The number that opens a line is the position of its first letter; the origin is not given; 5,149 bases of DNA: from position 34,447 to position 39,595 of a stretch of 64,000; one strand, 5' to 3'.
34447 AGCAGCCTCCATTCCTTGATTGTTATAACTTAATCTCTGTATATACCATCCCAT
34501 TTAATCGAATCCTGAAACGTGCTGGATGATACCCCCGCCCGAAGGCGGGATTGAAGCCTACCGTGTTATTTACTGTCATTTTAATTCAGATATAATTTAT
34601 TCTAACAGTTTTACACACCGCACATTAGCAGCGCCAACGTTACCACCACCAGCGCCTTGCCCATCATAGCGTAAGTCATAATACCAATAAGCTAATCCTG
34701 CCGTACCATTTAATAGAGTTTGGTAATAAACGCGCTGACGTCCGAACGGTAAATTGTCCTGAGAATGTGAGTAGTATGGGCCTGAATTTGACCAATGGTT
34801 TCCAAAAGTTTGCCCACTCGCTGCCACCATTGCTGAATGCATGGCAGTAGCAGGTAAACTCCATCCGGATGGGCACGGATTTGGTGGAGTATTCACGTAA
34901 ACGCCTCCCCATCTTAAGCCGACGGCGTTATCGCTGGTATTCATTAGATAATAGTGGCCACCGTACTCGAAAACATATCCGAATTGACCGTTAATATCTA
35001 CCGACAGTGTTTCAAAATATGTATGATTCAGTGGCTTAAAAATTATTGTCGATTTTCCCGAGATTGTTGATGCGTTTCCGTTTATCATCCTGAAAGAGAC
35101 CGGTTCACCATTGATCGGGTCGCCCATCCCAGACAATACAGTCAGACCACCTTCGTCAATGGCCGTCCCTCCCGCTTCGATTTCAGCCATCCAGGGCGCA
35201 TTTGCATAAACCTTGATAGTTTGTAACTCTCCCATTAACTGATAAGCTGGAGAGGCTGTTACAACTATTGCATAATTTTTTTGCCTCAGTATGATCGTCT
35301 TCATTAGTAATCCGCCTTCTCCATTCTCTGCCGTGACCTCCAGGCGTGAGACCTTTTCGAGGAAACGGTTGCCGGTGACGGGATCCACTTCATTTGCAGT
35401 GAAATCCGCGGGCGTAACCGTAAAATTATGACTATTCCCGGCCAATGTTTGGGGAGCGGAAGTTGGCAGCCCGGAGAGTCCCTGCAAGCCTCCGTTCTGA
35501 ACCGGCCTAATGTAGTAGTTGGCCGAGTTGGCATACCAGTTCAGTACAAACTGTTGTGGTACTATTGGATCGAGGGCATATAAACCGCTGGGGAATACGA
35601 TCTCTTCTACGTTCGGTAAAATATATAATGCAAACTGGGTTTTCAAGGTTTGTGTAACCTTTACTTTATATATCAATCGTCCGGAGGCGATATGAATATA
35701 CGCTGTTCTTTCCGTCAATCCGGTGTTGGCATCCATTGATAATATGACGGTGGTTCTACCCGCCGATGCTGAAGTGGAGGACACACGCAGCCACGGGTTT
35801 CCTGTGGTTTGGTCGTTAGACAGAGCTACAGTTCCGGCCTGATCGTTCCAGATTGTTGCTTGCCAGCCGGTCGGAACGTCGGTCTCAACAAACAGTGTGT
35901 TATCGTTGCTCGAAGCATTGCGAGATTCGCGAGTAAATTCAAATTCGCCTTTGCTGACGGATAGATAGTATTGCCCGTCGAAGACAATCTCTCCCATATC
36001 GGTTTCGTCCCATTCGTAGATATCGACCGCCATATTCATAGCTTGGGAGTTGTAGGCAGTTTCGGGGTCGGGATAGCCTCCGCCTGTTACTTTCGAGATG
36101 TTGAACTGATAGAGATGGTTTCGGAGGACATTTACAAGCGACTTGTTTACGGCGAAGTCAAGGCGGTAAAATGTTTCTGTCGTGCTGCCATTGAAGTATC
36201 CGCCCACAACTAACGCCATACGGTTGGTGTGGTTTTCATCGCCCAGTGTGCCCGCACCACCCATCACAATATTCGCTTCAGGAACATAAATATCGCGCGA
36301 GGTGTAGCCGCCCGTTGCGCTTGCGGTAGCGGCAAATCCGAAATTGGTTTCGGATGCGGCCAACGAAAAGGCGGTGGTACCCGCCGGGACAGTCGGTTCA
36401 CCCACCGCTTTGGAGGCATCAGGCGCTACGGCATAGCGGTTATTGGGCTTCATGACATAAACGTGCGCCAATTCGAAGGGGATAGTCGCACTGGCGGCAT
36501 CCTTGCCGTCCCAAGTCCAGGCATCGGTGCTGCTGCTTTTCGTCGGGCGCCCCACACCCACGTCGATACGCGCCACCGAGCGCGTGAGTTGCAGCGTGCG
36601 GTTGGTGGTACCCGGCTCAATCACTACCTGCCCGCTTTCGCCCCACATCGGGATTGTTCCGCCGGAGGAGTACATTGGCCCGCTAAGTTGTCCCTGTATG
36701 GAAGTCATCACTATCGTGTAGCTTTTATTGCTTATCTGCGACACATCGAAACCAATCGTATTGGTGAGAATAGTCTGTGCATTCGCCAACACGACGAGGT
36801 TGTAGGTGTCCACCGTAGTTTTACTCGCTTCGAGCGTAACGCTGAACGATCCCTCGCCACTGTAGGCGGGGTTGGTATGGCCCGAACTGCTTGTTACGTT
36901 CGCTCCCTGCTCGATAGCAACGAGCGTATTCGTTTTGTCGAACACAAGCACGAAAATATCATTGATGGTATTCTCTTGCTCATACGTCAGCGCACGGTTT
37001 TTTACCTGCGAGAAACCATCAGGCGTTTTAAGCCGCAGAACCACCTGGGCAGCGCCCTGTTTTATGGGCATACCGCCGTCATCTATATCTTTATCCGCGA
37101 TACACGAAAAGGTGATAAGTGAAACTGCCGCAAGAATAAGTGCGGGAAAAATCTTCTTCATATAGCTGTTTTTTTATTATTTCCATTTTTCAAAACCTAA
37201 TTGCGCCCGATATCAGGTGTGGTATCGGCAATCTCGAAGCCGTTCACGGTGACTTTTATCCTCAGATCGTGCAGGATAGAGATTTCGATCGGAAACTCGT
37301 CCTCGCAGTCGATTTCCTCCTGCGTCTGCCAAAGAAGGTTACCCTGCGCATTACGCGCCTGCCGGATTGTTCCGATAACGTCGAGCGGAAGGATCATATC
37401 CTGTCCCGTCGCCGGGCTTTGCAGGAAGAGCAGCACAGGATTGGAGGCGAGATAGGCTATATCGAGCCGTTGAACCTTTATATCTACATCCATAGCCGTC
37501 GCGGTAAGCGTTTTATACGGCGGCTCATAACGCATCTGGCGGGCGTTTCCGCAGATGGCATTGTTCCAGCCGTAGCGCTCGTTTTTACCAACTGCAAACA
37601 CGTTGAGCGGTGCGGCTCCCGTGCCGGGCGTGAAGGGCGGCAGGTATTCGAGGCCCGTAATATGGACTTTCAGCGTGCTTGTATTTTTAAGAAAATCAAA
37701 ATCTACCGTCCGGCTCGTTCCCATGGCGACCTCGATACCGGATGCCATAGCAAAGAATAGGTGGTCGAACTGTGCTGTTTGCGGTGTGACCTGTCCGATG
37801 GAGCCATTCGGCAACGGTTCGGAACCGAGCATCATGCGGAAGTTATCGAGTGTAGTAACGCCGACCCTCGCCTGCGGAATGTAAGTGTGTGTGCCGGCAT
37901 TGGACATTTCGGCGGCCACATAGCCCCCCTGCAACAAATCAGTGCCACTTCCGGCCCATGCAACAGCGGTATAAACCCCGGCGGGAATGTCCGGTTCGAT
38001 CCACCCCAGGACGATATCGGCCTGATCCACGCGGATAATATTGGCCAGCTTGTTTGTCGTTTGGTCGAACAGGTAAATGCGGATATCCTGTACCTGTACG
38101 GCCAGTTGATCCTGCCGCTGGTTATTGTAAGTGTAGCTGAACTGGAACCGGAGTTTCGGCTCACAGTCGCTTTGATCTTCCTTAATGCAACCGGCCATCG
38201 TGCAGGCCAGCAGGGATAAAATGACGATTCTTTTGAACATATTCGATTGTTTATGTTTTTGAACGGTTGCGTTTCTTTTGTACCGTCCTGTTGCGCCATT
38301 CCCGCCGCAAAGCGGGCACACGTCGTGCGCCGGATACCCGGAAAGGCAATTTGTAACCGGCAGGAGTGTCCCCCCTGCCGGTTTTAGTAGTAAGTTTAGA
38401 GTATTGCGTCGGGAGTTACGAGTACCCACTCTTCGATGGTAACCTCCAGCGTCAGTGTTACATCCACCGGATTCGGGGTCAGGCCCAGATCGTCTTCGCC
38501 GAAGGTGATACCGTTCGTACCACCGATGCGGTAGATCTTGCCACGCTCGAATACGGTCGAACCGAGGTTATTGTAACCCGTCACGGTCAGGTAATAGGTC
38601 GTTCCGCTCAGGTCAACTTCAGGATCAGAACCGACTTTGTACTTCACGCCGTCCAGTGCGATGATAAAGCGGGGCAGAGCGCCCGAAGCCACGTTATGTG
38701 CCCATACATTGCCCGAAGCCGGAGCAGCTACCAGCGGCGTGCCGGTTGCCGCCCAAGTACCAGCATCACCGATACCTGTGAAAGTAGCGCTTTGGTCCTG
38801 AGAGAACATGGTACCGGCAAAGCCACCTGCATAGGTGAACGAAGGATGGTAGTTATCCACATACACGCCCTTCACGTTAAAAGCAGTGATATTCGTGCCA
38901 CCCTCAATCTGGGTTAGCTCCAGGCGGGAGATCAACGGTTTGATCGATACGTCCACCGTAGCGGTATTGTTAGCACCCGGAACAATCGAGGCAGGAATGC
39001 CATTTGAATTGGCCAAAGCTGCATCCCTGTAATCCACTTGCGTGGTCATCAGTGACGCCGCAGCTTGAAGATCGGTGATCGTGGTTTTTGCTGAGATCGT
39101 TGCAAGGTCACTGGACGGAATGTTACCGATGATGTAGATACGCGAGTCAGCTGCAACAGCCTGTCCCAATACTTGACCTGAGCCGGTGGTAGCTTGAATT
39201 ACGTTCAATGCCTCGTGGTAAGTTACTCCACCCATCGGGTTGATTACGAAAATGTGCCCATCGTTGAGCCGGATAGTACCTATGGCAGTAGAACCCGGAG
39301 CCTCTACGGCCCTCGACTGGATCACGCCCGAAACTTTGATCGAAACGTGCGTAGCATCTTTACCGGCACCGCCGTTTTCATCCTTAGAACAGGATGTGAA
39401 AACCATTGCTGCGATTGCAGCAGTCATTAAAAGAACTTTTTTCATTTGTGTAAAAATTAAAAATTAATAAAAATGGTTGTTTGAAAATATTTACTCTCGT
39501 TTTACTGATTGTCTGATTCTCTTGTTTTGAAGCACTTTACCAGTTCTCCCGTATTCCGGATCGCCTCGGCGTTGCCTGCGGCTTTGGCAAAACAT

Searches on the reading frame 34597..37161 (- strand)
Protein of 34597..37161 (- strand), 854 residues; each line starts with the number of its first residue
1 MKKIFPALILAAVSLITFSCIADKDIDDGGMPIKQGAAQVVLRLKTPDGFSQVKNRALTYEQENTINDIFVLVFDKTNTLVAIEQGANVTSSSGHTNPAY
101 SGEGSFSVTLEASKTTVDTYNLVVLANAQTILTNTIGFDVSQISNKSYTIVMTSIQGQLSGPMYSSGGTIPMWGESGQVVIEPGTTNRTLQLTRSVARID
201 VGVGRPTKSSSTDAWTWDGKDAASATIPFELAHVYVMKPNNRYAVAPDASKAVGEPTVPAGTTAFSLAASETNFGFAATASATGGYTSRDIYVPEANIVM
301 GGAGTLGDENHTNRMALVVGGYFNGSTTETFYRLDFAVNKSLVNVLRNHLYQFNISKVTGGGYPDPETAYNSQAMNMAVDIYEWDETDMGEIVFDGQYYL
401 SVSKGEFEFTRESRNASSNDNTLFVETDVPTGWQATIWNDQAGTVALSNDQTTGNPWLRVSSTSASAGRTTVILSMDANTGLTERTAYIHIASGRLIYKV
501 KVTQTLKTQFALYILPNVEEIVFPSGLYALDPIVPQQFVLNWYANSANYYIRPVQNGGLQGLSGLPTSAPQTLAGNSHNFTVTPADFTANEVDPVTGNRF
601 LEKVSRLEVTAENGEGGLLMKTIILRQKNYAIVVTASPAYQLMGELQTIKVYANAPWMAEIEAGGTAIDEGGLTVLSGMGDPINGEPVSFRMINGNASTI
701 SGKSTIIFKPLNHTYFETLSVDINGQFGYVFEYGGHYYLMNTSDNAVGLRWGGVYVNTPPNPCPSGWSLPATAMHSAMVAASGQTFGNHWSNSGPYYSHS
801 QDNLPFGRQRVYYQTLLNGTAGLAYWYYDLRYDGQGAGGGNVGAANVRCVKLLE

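Call 4: search_protein_families(library=pfam, proteins=[window:34597-37161:-])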
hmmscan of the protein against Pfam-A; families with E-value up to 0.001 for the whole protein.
window:34597-37161:- (854 aa): 2 families
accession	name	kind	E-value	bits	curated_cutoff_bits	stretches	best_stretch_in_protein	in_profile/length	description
PF06321.17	P_gingi_FimA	-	2.5e-07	31.4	21.4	1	42-194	5-153/153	Major fimbrial subunit protein (FimA)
PF13004.13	BACON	-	4.7e-07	30.1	25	1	452-504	6-60/61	Putative binding domain, N-terminal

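Call 73: search_protein_families(library=ncbifam, proteins=[window:34597-37161:-], max_evalue=0.001)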
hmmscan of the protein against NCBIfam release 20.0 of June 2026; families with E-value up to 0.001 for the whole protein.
window:34597-37161:- (854 aa): 2 families
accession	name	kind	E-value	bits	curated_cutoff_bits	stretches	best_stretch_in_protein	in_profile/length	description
NF038041.1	fim_Mfa1_fam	subfamily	1.8e-14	53.8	130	1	3-287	4-289/495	Mfa1 family fimbria major subunit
NF052322.1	FimD_tip_adhes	equivalog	1.6e-12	47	170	1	1-414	1-366/664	fimbrial tip adhesin FimD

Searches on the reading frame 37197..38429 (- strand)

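Call 4: search_protein_families(library=pfam, proteins=[window:37197-38429:-])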
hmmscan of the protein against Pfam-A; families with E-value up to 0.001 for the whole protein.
window:37197-38429:- (410 aa): 1 family
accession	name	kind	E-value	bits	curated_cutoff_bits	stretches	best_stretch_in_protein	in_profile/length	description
PF08842.16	Mfa2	-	1.3e-24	87.7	21.2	1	87-402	2-275/277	Fimbrillin-A associated anchor proteins Mfa1 and Mfa2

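Call 73: search_protein_families(library=ncbifam, proteins=[window:37197-38429:-], max_evalue=0.001)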
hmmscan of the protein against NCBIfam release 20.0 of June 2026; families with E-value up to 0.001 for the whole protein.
window:37197-38429:- (410 aa): 0 families

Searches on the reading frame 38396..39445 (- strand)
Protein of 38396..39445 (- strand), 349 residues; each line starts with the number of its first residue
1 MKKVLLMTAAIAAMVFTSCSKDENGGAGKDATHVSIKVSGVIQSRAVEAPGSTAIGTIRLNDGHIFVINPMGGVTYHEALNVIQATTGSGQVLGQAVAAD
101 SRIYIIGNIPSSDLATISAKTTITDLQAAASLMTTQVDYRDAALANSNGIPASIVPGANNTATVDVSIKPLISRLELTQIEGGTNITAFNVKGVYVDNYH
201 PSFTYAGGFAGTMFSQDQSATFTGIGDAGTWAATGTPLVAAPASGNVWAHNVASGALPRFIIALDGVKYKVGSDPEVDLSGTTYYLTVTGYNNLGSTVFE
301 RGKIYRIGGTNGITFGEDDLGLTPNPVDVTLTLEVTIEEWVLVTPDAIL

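Call 4: search_protein_families(library=pfam, proteins=[window:38396-39445:-])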
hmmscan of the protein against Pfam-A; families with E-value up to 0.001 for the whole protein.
window:38396-39445:- (349 aa): 0 families

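Call 73: search_protein_families(library=ncbifam, proteins=[window:38396-39445:-], max_evalue=0.001)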
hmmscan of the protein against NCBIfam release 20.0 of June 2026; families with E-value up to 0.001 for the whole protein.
window:38396-39445:- (349 aa): 3 families
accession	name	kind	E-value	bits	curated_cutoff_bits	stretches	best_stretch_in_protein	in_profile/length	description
NF038041.1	fim_Mfa1_fam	subfamily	1e-07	31.6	130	1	1-168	2-180/495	Mfa1 family fimbria major subunit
NF050142.1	PG1828_fam_lipo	equivalog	3e-06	27.9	50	1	1-45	1-44/59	PG1828 family lipoprotein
NF052322.1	FimD_tip_adhes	equivalog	0.0007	18.4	170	1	2-132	2-144/664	fimbrial tip adhesin FimD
